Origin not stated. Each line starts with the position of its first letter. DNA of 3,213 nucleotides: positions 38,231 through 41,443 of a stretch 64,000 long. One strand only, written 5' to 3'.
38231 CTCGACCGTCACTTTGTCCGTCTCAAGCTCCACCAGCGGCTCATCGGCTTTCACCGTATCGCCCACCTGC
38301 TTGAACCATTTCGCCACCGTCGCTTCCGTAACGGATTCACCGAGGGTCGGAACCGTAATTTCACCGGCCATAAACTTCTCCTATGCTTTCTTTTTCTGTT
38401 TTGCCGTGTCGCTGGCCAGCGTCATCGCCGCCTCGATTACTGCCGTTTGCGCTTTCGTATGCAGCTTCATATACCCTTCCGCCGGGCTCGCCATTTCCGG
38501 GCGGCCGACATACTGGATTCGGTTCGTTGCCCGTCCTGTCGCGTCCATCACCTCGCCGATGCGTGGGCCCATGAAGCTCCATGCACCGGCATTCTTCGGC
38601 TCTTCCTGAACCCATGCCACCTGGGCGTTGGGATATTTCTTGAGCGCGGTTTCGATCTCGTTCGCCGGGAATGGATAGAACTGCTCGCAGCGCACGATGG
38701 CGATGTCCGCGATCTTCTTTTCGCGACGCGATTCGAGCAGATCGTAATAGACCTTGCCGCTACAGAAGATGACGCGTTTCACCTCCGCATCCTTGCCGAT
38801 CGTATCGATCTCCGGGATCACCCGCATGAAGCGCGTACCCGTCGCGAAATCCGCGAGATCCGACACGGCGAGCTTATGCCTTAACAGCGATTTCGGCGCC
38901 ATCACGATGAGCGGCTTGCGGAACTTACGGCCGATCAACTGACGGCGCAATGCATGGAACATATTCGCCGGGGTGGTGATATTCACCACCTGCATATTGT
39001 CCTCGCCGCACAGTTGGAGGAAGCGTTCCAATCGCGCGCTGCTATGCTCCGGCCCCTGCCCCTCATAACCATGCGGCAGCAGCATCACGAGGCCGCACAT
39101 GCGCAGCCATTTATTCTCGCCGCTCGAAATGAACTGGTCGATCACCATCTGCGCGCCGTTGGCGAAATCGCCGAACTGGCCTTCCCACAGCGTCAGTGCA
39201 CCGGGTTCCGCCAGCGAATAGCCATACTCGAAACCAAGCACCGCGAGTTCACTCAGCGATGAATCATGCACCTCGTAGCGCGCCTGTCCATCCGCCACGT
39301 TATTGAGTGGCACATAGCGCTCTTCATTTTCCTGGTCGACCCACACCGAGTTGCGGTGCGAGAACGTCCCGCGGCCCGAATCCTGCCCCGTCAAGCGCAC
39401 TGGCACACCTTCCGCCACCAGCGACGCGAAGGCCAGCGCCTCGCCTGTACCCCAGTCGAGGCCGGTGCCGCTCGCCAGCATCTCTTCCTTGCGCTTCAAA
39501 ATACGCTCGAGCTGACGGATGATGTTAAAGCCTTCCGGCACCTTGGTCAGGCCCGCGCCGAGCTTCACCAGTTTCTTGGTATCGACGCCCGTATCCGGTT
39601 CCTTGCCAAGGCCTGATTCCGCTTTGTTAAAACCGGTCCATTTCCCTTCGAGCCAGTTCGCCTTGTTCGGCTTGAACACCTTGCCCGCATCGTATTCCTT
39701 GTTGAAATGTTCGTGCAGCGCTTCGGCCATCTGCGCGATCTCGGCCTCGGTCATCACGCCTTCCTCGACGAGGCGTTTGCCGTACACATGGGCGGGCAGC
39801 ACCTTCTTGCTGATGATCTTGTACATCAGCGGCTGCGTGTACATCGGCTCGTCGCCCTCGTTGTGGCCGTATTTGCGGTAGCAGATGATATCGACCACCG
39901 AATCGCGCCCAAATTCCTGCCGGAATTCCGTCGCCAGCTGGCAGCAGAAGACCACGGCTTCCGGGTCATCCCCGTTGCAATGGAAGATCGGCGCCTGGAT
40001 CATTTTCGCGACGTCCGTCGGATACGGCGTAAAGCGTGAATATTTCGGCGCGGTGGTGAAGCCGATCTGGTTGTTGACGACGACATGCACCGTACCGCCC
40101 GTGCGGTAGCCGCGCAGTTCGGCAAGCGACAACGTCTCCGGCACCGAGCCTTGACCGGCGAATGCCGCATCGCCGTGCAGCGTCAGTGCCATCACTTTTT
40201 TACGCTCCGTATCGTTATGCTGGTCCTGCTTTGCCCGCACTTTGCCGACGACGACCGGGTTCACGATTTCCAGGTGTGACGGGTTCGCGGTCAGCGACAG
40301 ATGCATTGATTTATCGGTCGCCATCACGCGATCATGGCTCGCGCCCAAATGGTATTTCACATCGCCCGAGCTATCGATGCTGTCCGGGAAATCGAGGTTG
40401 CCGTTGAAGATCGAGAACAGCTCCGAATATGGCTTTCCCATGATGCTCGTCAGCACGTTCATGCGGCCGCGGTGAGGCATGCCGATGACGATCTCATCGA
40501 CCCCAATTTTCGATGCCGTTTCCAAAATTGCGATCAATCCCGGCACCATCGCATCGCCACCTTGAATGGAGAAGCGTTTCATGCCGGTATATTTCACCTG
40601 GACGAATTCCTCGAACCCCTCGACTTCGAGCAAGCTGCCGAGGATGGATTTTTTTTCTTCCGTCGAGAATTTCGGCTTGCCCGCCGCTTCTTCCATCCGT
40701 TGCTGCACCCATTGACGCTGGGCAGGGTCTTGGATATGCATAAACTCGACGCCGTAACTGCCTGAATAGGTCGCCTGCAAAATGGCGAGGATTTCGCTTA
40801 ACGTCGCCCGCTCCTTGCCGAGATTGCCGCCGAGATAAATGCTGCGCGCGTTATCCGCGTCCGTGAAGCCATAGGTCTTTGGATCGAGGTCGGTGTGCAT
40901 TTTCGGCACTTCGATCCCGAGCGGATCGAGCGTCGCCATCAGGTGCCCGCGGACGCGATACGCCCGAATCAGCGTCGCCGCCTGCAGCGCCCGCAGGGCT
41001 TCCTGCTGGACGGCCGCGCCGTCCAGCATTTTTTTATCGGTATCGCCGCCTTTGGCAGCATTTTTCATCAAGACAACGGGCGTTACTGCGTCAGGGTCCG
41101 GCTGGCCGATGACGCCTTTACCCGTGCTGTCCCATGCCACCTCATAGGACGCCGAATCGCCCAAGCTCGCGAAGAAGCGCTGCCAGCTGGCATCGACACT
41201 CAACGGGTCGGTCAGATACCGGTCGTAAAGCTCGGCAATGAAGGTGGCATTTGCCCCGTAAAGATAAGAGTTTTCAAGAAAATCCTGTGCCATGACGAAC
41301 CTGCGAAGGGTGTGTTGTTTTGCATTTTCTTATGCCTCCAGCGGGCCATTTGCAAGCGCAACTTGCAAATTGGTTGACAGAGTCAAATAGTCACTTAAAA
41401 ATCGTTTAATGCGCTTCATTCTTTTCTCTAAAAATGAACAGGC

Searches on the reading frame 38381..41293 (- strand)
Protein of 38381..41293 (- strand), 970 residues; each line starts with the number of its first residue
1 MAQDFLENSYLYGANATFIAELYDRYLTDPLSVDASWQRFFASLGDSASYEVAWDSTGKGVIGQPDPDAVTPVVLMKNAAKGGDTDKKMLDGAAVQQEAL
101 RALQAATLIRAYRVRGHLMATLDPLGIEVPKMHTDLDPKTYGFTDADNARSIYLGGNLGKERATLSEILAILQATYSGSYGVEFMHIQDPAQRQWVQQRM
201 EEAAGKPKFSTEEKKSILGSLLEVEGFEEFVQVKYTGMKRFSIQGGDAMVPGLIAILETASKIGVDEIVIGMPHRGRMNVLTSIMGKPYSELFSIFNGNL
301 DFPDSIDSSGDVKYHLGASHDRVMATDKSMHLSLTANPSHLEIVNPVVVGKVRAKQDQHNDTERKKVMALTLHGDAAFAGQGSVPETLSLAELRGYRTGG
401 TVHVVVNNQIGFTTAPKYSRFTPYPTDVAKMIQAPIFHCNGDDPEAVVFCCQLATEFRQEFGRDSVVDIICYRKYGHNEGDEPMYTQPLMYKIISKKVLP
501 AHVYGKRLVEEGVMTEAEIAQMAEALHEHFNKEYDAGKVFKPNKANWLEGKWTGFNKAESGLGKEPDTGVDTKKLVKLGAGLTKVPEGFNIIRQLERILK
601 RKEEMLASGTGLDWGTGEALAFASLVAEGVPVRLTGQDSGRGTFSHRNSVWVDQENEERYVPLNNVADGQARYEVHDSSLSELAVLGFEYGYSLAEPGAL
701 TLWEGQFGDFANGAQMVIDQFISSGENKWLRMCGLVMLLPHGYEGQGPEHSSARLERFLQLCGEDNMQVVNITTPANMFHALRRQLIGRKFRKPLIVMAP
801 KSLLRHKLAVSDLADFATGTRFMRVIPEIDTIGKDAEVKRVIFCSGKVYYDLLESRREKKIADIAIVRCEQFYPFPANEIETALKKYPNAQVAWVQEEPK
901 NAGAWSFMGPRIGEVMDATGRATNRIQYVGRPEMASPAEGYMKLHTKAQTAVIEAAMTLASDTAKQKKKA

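Call 10: search_protein_families(library=ncbifam, proteins=[window:38381-41293:-], max_evalue=0.00001)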
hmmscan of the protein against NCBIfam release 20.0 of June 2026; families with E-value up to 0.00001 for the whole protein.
window:38381-41293:- (970 aa): 5 families
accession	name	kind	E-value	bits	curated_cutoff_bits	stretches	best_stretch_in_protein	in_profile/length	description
NF006914.0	PRK09404.1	equivalog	0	1293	764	1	3-958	6-917/919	2-oxoglutarate dehydrogenase E1 component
NF008907.0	PRK12270.1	equivalog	0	1155.1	878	1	98-958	395-1240/1241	multifunctional oxoglutarate decarboxylase/oxoglutarate dehydrogenase thiamine pyrophosphate-binding subunit/dihydrolipoyllysine-residue suc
TIGR00239.1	2oxo_dh_E1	equivalog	0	1140.1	770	1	11-956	2-930/931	2-oxoglutarate dehydrogenase E1 component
TIGR03182.1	PDH_E1_alph_y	equivalog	1.3e-08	34.1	393.85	1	364-535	130-296/315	pyruvate dehydrogenase (acetyl-transferring) E1 component subunit alpha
TIGR03181.1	PDH_E1_alph_x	equivalog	8.2e-07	28.2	411.35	1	363-539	141-313/341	pyruvate dehydrogenase (acetyl-transferring) E1 component subunit alpha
